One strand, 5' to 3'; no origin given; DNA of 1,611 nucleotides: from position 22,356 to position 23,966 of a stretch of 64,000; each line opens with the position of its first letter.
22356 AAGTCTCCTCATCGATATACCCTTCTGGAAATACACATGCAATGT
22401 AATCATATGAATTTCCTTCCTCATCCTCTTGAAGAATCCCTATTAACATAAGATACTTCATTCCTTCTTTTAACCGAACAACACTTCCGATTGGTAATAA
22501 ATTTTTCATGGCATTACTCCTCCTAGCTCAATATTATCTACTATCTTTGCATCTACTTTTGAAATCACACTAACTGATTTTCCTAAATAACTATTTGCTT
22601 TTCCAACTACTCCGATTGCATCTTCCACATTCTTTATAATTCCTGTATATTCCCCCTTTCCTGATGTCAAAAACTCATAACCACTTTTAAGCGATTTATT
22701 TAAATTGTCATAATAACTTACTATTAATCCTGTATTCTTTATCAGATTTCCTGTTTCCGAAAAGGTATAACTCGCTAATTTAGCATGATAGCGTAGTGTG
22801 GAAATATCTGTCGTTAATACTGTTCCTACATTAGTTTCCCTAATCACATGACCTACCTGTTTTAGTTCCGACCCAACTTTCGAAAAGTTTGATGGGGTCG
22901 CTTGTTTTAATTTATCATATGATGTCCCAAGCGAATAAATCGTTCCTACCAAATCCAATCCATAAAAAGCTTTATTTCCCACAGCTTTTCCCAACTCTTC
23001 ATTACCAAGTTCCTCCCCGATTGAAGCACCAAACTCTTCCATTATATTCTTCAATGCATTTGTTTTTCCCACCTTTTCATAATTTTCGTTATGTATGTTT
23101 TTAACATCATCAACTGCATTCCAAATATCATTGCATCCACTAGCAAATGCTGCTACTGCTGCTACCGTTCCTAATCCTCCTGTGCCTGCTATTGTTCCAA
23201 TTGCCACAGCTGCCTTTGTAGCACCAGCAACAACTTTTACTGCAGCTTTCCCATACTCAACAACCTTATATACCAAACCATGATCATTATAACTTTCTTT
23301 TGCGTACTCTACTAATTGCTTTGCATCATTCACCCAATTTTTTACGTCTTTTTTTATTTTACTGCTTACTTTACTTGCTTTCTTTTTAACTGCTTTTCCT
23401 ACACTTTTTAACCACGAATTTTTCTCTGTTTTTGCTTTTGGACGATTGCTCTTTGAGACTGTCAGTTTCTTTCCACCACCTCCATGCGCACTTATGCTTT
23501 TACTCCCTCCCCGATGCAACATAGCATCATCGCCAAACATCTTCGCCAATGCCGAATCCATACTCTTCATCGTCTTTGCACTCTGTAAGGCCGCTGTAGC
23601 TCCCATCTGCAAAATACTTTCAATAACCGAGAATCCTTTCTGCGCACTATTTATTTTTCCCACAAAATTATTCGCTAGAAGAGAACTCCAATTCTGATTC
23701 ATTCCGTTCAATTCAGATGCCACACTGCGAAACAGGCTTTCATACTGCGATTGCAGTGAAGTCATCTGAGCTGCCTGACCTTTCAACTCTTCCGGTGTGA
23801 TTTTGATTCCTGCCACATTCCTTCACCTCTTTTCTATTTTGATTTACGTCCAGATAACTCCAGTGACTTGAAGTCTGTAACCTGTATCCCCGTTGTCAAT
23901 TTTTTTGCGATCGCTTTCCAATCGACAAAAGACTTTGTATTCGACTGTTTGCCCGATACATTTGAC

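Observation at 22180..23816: Candidate T7SS effector with a glycine-zipper membrane segment and no obvious membrane immunity protein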

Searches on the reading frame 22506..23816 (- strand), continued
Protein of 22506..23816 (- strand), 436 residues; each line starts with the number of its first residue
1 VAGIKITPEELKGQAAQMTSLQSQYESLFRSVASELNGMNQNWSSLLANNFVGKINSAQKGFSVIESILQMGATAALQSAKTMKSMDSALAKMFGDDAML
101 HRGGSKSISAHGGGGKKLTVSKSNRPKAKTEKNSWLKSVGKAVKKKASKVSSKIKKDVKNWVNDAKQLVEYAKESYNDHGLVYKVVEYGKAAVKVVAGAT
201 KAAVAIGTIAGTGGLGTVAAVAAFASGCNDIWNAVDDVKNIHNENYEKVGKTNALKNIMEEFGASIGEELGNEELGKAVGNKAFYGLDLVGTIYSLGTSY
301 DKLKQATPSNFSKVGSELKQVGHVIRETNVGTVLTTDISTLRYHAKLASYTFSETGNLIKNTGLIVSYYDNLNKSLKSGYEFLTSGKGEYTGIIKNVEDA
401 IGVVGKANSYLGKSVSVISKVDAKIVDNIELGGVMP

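Call 60: fold_search(model_id=the predicted structure, library=pdb)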
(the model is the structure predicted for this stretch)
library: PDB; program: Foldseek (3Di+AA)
matches with E <= 10: 248; with E <= 0.001: 0
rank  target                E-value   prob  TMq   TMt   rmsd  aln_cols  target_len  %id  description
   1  4j11_C                4.0e-02  1.00  0.20  0.88   2.3        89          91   25  The crystal structure of a secreted protein ESXB (wild-type, in P21 space group) from Bacillus anthracis str. sterne (released 2013-02-13)
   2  3o9o_B                4.0e-02  1.00  0.20  0.81   2.9        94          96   23  Crystal Structure of GBS1074, an Esat-6 homologue from Group B Streptococcus (released 2010-11-10)
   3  4j10_A                4.3e-02  1.00  0.19  0.90   2.3        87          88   24  The crystal structure of a secreted protein ESXB (SeMet-labeled) from Bacillus anthracis str. Sterne (released 2013-02-13)
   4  4j7k_C                4.7e-02  1.00  0.20  0.88   2.3        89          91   25  The crystal structure of a secreted protein EsxB (Mutant E54Q) from Bacillus anthracis str. Sterne (released 2013-03-06)
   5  4j7k_A                4.9e-02  1.00  0.19  0.88   2.3        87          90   24  The crystal structure of a secreted protein EsxB (Mutant E54Q) from Bacillus anthracis str. Sterne (released 2013-03-06)
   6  4j41_A                5.2e-02  1.00  0.19  0.88   1.8        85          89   24  The crystal structure of a secreted protein EsxB (Mutant P67A) from Bacillus anthracis str. Sterne (released 2013-02-20)
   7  3gvm_A                5.2e-02  1.00  0.20  0.82   2.7        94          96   22  Structure of the homodimeric WXG-100 family protein from Streptococcus agalactiae (released 2010-09-08)
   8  3gwk_E                5.5e-02  1.00  0.20  0.81   2.8        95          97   22  Structure of the homodimeric WXG-100 family protein from Streptococcus agalactiae (released 2010-09-08)
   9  4j11_D                6.7e-02  1.00  0.19  0.91   1.6        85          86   24  The crystal structure of a secreted protein ESXB (wild-type, in P21 space group) from Bacillus anthracis str. sterne (released 2013-02-13)
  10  4j7j_B                6.7e-02  1.00  0.19  0.88   1.8        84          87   23  The crystal structure of a secreted protein EsxB (Mutant G53A) from Bacillus anthracis str. Sterne (released 2013-03-06)
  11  4j11_A                7.0e-02  1.00  0.18  0.88   2.3        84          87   24  The crystal structure of a secreted protein ESXB (wild-type, in P21 space group) from Bacillus anthracis str. sterne (released 2013-02-13)
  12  3gvm_C                7.7e-02  1.00  0.20  0.80   2.7        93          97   22  Structure of the homodimeric WXG-100 family protein from Streptococcus agalactiae (released 2010-09-08)
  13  4j7j_A                8.1e-02  1.00  0.19  0.89   2.3        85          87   22  The crystal structure of a secreted protein EsxB (Mutant G53A) from Bacillus anthracis str. Sterne (released 2013-03-06)
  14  3gvm_B                9.4e-02  1.00  0.20  0.84   2.2        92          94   22  Structure of the homodimeric WXG-100 family protein from Streptococcus agalactiae (released 2010-09-08)
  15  3gwk_C                9.4e-02  1.00  0.19  0.77   2.8        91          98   23  Structure of the homodimeric WXG-100 family protein from Streptococcus agalactiae (released 2010-09-08)
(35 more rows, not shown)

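Call 66: search_protein_families(library=ncbifam, proteins=[P0005, P0004, P0012, L003:6328-7722:+, L003:5647-6312:+], max_evalue=0.01)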
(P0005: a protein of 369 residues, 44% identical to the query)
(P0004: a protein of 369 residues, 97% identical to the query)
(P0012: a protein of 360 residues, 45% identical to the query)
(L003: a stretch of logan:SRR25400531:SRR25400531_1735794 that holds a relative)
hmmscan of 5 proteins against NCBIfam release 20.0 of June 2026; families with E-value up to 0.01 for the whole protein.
P0005 (369 aa): 0 families

P0004 (369 aa): 2 families
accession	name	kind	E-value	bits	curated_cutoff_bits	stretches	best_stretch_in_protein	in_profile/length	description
TIGR03930.1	WXG100_ESAT6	subfamily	3.2e-08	33.6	44.85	1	4-91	2-89/90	WXG100 family type VII secretion target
NF035934.1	ESAT6_2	subfamily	8.1e-05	22.8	100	1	3-87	2-86/96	pore-forming ESAT-6 family protein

P0012 (360 aa): 1 family
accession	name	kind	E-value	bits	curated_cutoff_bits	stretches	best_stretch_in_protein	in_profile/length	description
TIGR03930.1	WXG100_ESAT6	subfamily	0.0082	16.3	44.85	0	5-90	2-87/90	WXG100 family type VII secretion target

L003:6328-7722:+ (464 aa): 1 family
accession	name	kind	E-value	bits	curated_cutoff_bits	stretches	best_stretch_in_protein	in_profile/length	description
NF047388.1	SA1320_fam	subfamily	5.8e-05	21.7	230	1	115-238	3-132/644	SA1320 family protein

L003:5647-6312:+ (221 aa): 0 families

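Call 85: fold_search(model_id=the predicted structure, library=viral)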
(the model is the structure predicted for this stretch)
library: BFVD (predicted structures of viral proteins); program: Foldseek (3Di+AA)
matches with E <= 10: 234; with E <= 0.001: 0
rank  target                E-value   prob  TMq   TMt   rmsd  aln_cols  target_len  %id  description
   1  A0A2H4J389            5.0e-02  1.00  0.19  0.22  17.5       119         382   17  Type VII secretion protein [uncultured Caudovirales phage]
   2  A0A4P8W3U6            2.9e-01  0.23  0.15  0.16  36.6       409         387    9  (no name in the UniProt tables at hand)
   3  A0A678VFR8            2.9e-01  0.13  0.14  0.11  31.3       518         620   12  Tail adsorption protein [Lactococcus phage vB_Llc_bIBBAm4]
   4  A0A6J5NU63            3.0e-01  0.09  0.10  0.05  35.6       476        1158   11  Bacteriophage lambda, GpH, tail tape measure, N-terminal [uncultured Caudovirales phage]
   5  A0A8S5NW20            4.5e-01  0.15  0.16  0.12  30.7       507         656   16  Minor tail protein [Siphoviridae sp. ctVzN31]
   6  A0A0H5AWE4            4.5e-01  0.15  0.16  0.08  42.5       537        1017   13  (no name in the UniProt tables at hand)
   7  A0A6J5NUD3            4.7e-01  0.11  0.14  0.09  32.5       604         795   12  Phage tail tape measure protein [uncultured Caudovirales phage]
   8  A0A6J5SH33            5.0e-01  0.15  0.16  0.09  47.9       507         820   11  Uncharacterized protein [uncultured Caudovirales phage]
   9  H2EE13                5.2e-01  0.14  0.17  0.07  28.8       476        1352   13  Kinesin-like protein [Moumouvirus sp. 'Monve']
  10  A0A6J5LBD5            6.4e-01  0.20  0.20  0.09  34.9       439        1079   14  Caudovirus, tape measure, N-terminal [uncultured Caudovirales phage]
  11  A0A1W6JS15            6.4e-01  0.13  0.14  0.10  31.3       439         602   10  Tail length tape-measure protein 1 [Salmonella phage SE1Kor]
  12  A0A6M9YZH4            6.4e-01  0.13  0.16  0.06  46.5       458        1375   13  (no name in the UniProt tables at hand)
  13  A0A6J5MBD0            8.6e-01  0.11  0.15  0.09  36.3       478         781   12  Uncharacterized protein [uncultured Caudovirales phage]
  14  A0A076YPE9            8.6e-01  0.09  0.15  0.14  33.8       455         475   10  Tape masure protein [Staphylococcus phage P108]
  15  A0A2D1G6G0            9.5e-01  0.96  0.20  0.61  10.3       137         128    9  (no name in the UniProt tables at hand)
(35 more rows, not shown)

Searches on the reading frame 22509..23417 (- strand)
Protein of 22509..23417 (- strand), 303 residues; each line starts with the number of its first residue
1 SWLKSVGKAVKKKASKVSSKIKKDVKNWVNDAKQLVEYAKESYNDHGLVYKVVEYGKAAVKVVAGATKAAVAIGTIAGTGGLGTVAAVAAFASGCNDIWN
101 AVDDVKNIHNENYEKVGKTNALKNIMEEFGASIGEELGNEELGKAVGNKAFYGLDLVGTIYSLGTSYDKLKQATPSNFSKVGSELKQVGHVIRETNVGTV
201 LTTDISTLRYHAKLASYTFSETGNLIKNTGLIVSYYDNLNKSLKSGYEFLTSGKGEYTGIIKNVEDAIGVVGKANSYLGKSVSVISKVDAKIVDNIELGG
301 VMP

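Call 41: search_protein_representatives(alignment_id=A2)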
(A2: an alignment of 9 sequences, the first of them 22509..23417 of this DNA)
Query: 9 sequences, 277 profile positions. Proteins with E-value up to 0.001 (for the whole library): 227; up to 1e-10: 172; up to 1e-30: 70. The best 150 are listed.
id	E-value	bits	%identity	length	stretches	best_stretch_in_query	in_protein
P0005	1.5e-111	388.8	-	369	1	1-276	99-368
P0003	3.2e-104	364.7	-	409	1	1-275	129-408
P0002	3.8e-104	364.5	-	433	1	1-276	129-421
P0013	2.6e-103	361.7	-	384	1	3-276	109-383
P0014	8.5e-97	340.4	-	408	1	5-276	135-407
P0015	1.8e-96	339.3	-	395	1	3-277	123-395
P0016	6.6e-93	327.6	-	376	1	6-277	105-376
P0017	3.1e-92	325.4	-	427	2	2-266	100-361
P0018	2.2e-90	319.4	-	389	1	2-277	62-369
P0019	1.4e-86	306.8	-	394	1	2-264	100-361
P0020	4.4e-83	295.4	-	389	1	2-276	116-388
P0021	6.9e-75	268.5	-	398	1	4-276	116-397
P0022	3.2e-72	259.7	-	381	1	4-277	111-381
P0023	4.7e-71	255.9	-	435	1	22-269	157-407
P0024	1.8e-66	240.9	-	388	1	4-273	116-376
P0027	1.0e-63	231.9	-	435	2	3-247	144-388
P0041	7.1e-41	156.9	-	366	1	11-164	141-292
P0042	1.8e-40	155.6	-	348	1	13-234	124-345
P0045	3.4e-40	154.7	-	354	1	8-236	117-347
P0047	8.5e-40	153.4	-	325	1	20-162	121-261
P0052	1.8e-38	149.0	-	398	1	16-230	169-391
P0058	4.9e-37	144.3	-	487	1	13-231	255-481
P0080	5.8e-30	121.1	-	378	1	3-230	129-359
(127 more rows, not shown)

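Call 50: search_protein_families(library=pfam, proteins=[P0023, P0027, P0041, P0045, P0042, P0047, P0052, P0058, P0080], max_evalue=0.01)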
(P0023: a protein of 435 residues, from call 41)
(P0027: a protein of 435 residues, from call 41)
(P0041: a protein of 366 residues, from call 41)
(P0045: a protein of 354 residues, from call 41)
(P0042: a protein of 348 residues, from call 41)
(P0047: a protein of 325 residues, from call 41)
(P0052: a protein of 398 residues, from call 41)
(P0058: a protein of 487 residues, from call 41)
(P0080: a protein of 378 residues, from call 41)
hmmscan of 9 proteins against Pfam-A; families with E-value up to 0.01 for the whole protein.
P0023 (435 aa): 0 families

P0027 (435 aa): 2 families
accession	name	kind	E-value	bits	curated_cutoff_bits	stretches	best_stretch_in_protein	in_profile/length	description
PF01442.23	Apolipoprotein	-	0.0011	19.2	90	1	64-153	87-165/190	Apolipoprotein A1/A4/E domain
PF05478.16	Prominin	-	0.0035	15.9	34.3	1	45-155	274-380/799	Prominin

P0041 (366 aa): 1 family
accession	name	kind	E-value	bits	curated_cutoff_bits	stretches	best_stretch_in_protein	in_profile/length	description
PF06013.18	WXG100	-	7.3e-08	33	27.3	1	11-92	4-85/86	Proteins of 100 residues with WXG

P0045 (354 aa): 0 families

P0042 (348 aa): 0 families

P0047 (325 aa): 0 families

P0052 (398 aa): 0 families

P0058 (487 aa): 0 families

P0080 (378 aa): 0 families

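Call 65: search_solved_structures(query=A2, max_evalue=10, show_alignments=3)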
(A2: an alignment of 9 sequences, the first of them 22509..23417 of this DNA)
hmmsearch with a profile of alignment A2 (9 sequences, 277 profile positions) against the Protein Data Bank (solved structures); distinct sequences matched with E-value up to 10: 3.
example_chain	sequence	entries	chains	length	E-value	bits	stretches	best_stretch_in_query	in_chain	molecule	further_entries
8f7n_A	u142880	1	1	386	1.2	11.8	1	74-179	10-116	Methyl-accepting chemotaxis protein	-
8arf_B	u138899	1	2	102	1.6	11.4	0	138-170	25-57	Protein Spindly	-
9mkb_ja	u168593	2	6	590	5.2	9.7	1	25-89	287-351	gp29, tape measure protein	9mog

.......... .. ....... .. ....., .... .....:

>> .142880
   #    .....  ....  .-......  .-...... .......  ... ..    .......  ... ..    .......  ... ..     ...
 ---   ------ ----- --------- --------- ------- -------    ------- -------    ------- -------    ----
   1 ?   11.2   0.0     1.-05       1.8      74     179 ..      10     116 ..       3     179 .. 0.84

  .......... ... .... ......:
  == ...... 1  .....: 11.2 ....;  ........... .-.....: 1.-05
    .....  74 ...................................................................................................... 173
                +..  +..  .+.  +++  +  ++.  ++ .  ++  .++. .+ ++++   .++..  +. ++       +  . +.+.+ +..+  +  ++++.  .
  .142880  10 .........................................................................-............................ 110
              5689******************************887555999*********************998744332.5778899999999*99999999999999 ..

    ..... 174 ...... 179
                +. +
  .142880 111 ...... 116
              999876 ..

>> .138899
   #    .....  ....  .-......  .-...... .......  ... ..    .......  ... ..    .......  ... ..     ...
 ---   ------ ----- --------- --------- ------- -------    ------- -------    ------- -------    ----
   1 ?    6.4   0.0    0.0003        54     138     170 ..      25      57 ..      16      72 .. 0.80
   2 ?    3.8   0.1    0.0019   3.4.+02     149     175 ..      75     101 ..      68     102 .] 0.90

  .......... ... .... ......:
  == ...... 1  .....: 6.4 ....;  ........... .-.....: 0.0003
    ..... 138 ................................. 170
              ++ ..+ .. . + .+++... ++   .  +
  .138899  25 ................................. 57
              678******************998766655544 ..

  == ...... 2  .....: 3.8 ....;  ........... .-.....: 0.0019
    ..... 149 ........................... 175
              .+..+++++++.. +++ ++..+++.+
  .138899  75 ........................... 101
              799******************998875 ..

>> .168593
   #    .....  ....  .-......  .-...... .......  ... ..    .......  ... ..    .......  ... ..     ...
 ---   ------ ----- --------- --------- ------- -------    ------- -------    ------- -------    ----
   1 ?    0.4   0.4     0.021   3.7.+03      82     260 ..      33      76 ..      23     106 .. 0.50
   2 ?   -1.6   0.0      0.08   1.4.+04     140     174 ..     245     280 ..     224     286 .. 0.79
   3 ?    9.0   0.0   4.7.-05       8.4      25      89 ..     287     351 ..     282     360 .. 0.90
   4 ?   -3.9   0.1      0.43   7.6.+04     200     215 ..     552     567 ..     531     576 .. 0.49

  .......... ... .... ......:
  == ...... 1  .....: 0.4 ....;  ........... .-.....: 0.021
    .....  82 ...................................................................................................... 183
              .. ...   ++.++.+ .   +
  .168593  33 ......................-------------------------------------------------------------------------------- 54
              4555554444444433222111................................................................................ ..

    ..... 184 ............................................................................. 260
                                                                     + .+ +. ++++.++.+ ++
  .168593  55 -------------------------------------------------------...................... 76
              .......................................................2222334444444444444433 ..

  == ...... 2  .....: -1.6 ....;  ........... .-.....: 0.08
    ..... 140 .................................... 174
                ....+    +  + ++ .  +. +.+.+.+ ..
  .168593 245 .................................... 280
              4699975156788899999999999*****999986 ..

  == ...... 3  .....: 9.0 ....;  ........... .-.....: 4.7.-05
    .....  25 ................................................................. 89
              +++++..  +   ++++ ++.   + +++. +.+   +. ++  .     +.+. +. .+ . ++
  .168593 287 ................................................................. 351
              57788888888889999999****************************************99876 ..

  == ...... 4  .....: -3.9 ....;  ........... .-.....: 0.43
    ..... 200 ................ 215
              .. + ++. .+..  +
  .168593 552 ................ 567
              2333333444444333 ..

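Call 66: search_protein_families(library=ncbifam, proteins=[window:22509-23417:-, P0023], max_evalue=0.01)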
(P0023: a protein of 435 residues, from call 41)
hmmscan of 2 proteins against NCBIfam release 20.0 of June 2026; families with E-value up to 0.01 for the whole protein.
window:22509-23417:- (303 aa): 1 family
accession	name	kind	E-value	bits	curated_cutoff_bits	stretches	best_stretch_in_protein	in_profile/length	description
NF033389.1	scrub_typh_TSA22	equivalog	0.00094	19.2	100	1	11-107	49-137/202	major outer membrane protein TSA22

P0023 (435 aa): 0 families

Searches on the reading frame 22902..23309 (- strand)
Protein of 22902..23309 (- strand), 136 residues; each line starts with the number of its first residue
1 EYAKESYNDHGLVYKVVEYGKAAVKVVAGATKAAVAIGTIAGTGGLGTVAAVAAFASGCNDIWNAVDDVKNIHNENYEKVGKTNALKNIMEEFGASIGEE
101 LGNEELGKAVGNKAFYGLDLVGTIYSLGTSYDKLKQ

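Call 59: find_related_loci(query=A5, collection=genome_contigs, flank=6000)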
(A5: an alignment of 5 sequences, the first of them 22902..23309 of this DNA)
Query A5 (136 aa) in genome_contigs; peptide patterns used: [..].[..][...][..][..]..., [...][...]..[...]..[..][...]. (x = any residue, [..] = any of these).
89 stretches matched a pattern; 3 encode a relative of the query (tblastn E <= 1e-3); 3 distinct loci.
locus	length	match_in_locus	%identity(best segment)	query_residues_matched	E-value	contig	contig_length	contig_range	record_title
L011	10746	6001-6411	40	1-136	2e-29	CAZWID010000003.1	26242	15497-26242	MAG TPA_asm: uncultured Oscillospiraceae bacterium isolate SRP225648_co1_52 genome assembly, contig: NODE_4046_length_26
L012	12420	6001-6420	41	5-134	1e-23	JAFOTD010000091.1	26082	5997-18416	MAG: Clostridia bacterium isolate RGIG775 Dairy_cattle_Omasum-6__c959122, whole genome shotgun sequence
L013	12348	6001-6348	36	4-121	8e-17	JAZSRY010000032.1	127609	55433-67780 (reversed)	MAG: Oscillospiraceae bacterium isolate T1900044535_TS20190001.MAGScoT_cleanbin_000012 SGB_5_k141_1040043, whole genome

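Call 78: find_related_loci(query=A5, collection=metagenome_contigs, flank=5000)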
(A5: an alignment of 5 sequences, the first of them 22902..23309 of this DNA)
Query A5 (136 aa) in metagenome_contigs; peptide patterns used: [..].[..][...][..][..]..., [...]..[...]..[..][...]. (x = any residue, [..] = any of these).
264 stretches matched a pattern; 60 encode a relative of the query (tblastn E <= 1e-3); 60 distinct loci.
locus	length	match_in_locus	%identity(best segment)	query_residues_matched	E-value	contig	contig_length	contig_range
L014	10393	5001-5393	45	5-136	3e-34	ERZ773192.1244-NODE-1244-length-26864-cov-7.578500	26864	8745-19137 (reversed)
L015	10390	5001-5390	44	6-136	6e-31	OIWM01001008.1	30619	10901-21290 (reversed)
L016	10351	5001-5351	46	3-121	4e-26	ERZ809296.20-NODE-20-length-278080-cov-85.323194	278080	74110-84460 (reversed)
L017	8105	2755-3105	46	3-121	4e-26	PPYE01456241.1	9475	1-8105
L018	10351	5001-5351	46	3-121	4e-26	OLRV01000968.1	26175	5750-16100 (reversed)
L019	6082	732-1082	46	3-121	4e-26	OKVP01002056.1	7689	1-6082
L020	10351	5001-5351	46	3-121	4e-26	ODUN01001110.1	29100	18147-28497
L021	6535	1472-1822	46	3-121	4e-26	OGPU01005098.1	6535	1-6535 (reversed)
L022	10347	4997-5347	46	3-121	4e-26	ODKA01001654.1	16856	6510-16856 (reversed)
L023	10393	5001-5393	41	5-136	1e-25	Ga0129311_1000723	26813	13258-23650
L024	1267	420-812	40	5-136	1e-25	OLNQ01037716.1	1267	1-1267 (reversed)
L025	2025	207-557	45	3-121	4e-25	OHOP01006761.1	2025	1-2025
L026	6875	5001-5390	40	5-136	6e-24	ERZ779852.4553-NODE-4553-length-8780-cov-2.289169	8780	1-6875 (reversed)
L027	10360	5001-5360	41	3-124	2e-23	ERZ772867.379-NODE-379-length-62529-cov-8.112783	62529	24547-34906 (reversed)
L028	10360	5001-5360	40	3-124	3e-23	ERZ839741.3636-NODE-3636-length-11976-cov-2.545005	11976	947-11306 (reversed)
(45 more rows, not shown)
